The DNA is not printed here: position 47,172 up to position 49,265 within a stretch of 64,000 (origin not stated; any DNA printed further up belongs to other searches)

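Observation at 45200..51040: AT-rich horizontally acquired island beside mutS carrying a type IIS R-M system (tandem-Dam MTase fusion plus AlwI/PleI/N.BstNBI-family endonuclease)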

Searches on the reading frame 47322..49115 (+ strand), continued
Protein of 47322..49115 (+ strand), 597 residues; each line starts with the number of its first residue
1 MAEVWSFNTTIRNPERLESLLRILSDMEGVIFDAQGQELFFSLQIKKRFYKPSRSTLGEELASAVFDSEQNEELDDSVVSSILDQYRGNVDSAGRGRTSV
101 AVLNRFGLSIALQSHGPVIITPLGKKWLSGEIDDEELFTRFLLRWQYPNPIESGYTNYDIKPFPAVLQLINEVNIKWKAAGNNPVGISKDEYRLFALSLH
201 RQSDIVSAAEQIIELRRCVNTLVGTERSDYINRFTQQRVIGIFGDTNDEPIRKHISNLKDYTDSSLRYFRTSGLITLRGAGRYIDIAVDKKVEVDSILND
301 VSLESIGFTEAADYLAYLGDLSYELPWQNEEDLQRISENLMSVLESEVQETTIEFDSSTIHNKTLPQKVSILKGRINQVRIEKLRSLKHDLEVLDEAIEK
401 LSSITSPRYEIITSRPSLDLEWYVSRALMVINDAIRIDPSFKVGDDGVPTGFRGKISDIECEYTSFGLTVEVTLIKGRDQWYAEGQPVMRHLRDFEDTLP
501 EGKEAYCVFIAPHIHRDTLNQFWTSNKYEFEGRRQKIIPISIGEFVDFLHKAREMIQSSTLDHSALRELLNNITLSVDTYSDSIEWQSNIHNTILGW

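Call 86: get_annotated_region(hit=H15, flank=3500)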
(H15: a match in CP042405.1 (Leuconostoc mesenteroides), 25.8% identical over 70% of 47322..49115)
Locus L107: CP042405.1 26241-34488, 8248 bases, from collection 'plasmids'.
description: Leuconostoc mesenteroides strain CBA3628 plasmid unnamed1, complete sequence
organism: Leuconostoc mesenteroides (NCBI taxid 1245)
taxonomy: Bacteria; Bacillota; Bacilli; Lactobacillales; Lactobacillaceae; Leuconostoc; Leuconostoc mesenteroides
host: -; source: cell culture,kimchi; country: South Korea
typing (MOB-suite, as given by PLSDB): mobilizable; relaxase MOBT
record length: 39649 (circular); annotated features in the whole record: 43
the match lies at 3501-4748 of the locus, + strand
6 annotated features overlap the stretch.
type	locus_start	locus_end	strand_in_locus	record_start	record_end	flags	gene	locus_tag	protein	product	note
CDS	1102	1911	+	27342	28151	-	-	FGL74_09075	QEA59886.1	AAA family ATPase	-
CDS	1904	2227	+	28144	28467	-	-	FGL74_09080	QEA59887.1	hypothetical protein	-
CDS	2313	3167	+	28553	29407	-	-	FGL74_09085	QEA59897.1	Dam family site-specific DNA-(adenine-N6)-methyltransferase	-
CDS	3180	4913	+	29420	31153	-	-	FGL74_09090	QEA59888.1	AlwI family type II restriction endonuclease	-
CDS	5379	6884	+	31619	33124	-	-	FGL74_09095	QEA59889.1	hypothetical protein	-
CDS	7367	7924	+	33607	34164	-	-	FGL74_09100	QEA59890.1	recombinase family protein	-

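Call 87: get_annotated_region(hit=H13, flank=3500)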
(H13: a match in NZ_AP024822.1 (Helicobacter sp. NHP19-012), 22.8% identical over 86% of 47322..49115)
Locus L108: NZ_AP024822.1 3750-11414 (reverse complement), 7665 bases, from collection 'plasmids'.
description: Helicobacter sp. NHP19-012 plasmid pNHP190012_3, complete sequence
organism: Helicobacter sp. NHP19-012 (NCBI taxid 2849642)
taxonomy: Bacteria; Campylobacterota; Epsilonproteobacteria; Campylobacterales; Helicobacteraceae; Helicobacter; Helicobacter sp. NHP19-012
host: -; source: Felis catus; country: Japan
typing (MOB-suite, as given by PLSDB): non-mobilizable
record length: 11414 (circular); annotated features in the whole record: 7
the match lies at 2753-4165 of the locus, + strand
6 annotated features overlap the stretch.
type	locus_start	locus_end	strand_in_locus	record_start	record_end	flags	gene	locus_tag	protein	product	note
CDS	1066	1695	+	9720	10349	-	-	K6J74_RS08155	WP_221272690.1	hypothetical protein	-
CDS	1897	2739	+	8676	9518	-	-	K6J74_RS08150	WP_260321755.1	Dam family site-specific DNA-(adenine-N6)-methyltransferase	-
CDS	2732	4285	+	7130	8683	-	-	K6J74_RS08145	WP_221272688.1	AlwI family type II restriction endonuclease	-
CDS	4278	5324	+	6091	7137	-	-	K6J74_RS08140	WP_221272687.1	DNA adenine methylase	-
CDS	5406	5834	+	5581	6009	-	-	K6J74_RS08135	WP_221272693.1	hypothetical protein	-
CDS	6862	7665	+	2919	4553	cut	-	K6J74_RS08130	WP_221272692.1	replication initiation protein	GO:0006270 - DNA replication initiation [Evidence IEA]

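Call 96: find_encoding_contigs(protein=P0110, flank=6000, max_places=2)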
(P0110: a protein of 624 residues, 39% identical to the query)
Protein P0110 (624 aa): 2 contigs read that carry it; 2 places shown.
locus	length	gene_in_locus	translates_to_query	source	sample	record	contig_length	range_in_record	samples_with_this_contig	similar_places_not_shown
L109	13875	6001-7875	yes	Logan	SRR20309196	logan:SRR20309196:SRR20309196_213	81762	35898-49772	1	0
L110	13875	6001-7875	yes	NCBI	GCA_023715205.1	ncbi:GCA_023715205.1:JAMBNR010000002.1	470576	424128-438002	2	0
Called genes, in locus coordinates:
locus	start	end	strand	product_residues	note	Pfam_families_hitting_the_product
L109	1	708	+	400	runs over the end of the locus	PF14281:PDDEXK_4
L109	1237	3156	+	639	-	-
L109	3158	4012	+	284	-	-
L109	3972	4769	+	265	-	-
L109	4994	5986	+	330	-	-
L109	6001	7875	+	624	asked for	PF09491:RE_AlwI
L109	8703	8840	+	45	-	-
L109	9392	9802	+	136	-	-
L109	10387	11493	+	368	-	PF14072:DndB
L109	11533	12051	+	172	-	PF14072:DndB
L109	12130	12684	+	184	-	PF06338:ComK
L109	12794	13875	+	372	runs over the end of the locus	-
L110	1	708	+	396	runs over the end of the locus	PF14281:PDDEXK_4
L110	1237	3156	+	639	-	-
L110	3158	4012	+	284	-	-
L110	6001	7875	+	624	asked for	PF09491:RE_AlwI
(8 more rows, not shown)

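Call 97: find_encoding_contigs(protein=P0095, flank=6000, max_places=2)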
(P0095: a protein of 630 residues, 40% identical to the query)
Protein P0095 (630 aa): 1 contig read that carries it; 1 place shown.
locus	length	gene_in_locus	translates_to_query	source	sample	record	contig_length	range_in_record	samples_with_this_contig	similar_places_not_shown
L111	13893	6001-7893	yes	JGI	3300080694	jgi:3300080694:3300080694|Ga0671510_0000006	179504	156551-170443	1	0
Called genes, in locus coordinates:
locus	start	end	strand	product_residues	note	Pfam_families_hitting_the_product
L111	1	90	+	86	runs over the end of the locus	-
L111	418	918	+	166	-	-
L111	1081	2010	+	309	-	-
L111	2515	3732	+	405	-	PF02086:MethyltransfD12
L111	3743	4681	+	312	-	PF02086:MethyltransfD12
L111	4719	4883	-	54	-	-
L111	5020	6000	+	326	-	-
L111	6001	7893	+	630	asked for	PF09491:RE_AlwI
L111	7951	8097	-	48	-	-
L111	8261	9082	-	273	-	PF02899:Phage_int_SAM_1, PF13495:Phage_int_SAM_4, PF00589:Phage_integrase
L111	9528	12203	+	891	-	-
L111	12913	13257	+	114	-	-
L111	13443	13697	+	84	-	-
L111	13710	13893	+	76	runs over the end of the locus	-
